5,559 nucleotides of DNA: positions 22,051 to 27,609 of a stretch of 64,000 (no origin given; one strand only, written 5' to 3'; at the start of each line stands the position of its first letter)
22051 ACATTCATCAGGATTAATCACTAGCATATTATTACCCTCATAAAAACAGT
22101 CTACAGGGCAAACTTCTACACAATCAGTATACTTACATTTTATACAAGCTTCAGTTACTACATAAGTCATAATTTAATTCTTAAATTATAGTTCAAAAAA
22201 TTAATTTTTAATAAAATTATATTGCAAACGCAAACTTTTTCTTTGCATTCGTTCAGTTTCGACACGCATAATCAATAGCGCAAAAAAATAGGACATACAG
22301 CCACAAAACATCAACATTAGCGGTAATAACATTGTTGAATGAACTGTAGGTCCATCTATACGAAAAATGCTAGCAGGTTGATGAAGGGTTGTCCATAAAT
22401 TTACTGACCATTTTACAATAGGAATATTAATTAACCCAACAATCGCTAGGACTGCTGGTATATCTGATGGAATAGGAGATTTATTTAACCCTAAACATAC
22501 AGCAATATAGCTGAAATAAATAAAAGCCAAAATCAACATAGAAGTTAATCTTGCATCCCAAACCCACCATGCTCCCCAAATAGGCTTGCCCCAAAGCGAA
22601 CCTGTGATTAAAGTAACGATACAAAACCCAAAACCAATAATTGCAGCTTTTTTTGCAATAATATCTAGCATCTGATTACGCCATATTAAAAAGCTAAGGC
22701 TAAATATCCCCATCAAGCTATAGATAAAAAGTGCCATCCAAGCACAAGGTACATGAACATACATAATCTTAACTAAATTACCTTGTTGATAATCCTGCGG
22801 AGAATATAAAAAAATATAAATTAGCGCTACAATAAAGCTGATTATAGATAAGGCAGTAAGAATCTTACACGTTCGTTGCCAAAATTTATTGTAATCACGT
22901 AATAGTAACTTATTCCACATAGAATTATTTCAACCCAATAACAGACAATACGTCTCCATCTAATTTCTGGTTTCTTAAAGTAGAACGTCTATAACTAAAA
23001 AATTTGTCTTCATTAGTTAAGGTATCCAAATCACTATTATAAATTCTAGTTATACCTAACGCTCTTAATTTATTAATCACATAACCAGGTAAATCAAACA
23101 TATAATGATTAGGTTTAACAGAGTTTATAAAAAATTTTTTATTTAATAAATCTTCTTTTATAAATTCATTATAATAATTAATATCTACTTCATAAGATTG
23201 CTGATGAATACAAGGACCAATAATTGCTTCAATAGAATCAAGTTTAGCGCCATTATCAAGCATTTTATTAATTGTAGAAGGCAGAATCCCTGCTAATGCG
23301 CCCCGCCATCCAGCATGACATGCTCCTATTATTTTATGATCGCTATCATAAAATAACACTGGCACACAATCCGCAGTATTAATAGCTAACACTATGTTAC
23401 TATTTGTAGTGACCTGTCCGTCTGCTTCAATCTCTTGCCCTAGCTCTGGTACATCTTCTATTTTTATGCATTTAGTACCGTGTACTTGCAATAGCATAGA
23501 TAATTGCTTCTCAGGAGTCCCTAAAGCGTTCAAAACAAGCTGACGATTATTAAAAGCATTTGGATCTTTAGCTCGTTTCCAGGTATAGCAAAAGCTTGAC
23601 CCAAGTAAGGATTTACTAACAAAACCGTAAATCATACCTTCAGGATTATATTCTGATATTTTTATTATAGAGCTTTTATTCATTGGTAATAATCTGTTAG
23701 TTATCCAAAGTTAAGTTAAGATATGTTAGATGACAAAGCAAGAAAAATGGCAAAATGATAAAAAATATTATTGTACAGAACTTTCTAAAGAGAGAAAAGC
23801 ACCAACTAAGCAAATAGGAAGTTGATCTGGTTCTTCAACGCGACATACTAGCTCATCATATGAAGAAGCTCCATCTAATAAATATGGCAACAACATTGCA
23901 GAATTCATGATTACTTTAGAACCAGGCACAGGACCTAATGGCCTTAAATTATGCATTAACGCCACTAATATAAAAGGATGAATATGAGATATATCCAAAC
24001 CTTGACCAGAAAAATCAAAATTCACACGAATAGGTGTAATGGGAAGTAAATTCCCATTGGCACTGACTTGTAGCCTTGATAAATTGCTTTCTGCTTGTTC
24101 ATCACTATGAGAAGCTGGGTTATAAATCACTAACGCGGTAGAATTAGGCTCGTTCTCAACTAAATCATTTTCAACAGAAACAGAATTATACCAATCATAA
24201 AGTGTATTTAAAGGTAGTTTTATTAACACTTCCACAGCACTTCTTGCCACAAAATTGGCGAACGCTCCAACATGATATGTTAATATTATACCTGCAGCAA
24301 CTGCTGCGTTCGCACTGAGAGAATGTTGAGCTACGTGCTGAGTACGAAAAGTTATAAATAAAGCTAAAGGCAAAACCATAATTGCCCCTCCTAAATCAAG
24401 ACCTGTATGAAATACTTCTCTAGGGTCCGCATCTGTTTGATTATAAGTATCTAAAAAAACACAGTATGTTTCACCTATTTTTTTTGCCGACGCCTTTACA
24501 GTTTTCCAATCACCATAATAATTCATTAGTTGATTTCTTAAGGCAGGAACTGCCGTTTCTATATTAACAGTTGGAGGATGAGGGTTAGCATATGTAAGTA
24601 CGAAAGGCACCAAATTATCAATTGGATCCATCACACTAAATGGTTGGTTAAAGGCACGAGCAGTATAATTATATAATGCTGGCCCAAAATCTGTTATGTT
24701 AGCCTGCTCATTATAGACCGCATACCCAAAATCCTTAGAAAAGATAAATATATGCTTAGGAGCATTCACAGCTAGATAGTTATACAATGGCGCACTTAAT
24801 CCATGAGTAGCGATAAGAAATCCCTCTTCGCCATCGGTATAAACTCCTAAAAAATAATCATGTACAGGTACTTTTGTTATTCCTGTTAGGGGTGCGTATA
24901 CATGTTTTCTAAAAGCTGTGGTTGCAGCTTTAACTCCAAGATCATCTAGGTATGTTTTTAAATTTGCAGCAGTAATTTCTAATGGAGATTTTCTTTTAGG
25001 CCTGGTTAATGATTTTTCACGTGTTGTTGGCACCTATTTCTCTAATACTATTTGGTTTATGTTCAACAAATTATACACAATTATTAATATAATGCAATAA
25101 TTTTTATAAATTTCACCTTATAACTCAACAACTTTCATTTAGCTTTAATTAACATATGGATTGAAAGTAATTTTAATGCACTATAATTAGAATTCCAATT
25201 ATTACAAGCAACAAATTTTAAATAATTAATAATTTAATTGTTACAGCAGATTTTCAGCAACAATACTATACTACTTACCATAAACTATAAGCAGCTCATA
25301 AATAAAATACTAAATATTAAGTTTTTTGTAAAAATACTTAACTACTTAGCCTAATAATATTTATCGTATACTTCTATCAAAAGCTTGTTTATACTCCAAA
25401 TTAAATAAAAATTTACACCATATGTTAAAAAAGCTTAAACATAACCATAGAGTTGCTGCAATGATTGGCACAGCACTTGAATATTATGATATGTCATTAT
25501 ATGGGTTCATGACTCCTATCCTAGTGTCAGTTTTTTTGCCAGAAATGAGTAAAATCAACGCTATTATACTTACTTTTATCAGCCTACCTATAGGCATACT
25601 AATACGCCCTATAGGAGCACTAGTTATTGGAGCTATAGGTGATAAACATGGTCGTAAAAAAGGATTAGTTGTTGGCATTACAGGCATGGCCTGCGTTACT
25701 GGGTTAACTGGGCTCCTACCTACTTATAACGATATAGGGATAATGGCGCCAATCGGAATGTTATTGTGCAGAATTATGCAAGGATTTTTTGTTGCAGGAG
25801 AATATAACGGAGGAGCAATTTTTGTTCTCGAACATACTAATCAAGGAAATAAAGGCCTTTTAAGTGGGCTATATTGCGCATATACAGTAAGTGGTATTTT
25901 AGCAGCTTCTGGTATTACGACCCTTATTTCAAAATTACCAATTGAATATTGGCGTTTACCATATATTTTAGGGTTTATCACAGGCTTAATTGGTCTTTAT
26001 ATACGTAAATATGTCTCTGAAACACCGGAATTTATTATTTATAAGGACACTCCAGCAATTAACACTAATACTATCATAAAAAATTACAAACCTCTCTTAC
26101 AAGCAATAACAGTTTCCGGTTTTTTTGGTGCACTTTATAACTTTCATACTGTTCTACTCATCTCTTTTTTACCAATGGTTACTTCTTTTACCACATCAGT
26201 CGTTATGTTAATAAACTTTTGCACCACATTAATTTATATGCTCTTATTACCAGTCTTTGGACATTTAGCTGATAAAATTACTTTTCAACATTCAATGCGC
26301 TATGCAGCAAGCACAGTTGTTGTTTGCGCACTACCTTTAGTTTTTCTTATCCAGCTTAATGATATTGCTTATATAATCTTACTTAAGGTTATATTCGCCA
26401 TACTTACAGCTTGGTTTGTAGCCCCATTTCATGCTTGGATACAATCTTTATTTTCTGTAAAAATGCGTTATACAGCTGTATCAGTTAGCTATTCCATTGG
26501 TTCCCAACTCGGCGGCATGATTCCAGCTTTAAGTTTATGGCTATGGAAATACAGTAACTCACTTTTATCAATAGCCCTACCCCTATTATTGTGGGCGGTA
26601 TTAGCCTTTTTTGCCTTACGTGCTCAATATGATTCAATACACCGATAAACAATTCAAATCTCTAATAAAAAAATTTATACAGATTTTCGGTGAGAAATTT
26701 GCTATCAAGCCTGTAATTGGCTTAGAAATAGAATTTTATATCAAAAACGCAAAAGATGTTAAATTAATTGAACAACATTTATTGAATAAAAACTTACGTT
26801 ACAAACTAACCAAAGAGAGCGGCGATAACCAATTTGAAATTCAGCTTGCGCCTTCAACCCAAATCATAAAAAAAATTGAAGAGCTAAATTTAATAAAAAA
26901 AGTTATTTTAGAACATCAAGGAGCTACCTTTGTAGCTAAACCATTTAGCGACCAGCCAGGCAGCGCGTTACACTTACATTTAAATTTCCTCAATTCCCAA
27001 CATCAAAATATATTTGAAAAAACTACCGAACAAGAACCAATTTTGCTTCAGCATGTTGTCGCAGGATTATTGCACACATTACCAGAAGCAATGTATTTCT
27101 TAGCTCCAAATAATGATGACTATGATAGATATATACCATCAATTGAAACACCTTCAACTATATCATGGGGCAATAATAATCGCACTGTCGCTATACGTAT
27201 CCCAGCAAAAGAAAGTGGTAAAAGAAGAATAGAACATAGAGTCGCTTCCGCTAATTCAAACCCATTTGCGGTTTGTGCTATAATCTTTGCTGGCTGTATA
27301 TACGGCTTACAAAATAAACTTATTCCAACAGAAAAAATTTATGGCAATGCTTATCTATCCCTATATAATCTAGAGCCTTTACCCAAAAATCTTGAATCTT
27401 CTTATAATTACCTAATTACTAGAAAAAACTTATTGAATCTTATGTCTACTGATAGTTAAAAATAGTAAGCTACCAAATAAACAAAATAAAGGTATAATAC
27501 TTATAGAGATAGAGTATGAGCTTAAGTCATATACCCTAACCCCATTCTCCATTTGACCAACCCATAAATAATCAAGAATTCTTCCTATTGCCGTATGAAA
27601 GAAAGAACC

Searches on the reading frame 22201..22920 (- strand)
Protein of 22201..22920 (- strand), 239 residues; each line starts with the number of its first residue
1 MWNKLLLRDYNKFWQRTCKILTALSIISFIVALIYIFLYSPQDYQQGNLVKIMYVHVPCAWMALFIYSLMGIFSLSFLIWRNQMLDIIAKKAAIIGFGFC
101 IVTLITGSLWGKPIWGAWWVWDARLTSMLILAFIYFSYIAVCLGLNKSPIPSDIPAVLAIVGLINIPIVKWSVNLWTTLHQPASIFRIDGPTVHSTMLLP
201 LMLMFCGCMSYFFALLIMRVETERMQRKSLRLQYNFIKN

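Call 74: search_protein_families(library=ncbifam, proteins=[window:22201-22920:-], max_evalue=0.001)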
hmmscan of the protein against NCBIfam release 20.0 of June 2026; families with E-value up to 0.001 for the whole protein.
window:22201-22920:- (239 aa): 2 families
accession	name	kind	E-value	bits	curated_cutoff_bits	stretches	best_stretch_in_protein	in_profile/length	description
TIGR01191.1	ccmC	subfamily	4.8e-66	222.2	186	1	41-222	1-182/184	heme ABC transporter permease CcmC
TIGR03144.1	cytochr_II_ccsB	equivalog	9.5e-11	41.9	187.6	1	21-177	103-245/252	c-type cytochrome biogenesis protein CcsB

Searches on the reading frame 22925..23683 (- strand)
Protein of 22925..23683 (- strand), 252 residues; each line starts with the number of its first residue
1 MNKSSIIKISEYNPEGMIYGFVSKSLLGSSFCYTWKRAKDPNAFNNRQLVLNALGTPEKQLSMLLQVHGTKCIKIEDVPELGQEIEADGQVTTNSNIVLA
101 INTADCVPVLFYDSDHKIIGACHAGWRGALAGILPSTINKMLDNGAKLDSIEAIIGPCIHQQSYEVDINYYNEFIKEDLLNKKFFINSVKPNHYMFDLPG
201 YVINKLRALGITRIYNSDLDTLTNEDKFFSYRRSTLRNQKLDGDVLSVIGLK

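Call 74: search_protein_families(library=ncbifam, proteins=[window:22925-23683:-], max_evalue=0.001)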
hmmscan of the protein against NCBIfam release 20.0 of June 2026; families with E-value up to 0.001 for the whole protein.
window:22925-23683:- (252 aa): 2 families
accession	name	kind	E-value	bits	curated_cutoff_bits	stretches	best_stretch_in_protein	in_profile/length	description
TIGR00726.1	TIGR00726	equivalog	8.4e-58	195.3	141.15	1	36-249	14-220/223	peptidoglycan editing factor PgeF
NF007998.1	PRK10723.1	equivalog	7.3e-36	123.9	369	1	45-235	49-231/243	purine nucleoside phosphorylase YfiH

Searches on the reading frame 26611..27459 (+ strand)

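Call 61: search_protein_families(library=ncbifam, proteins=[window:26611-27459:+], max_evalue=1e-10)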
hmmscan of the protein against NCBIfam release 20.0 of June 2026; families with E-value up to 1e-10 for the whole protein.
window:26611-27459:+ (282 aa): 4 families
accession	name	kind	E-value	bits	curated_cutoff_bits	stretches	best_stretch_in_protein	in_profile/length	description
TIGR00653.1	GlnA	equivalog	4.2e-30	104.9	429.15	1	70-268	208-418/462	type I glutamate--ammonia ligase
TIGR03105.1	gln_synth_III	equivalog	2.4e-24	85.7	469.6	1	64-266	175-390/435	type III glutamate--ammonia ligase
NF045547.1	GGputSyn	equivalog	7.8e-20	71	650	1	103-243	226-370/438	gamma-glutamylputrescine synthetase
NF007006.0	PRK09469.1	equivalog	4.3e-17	61.9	845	1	84-248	228-398/469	glutamate--ammonia ligase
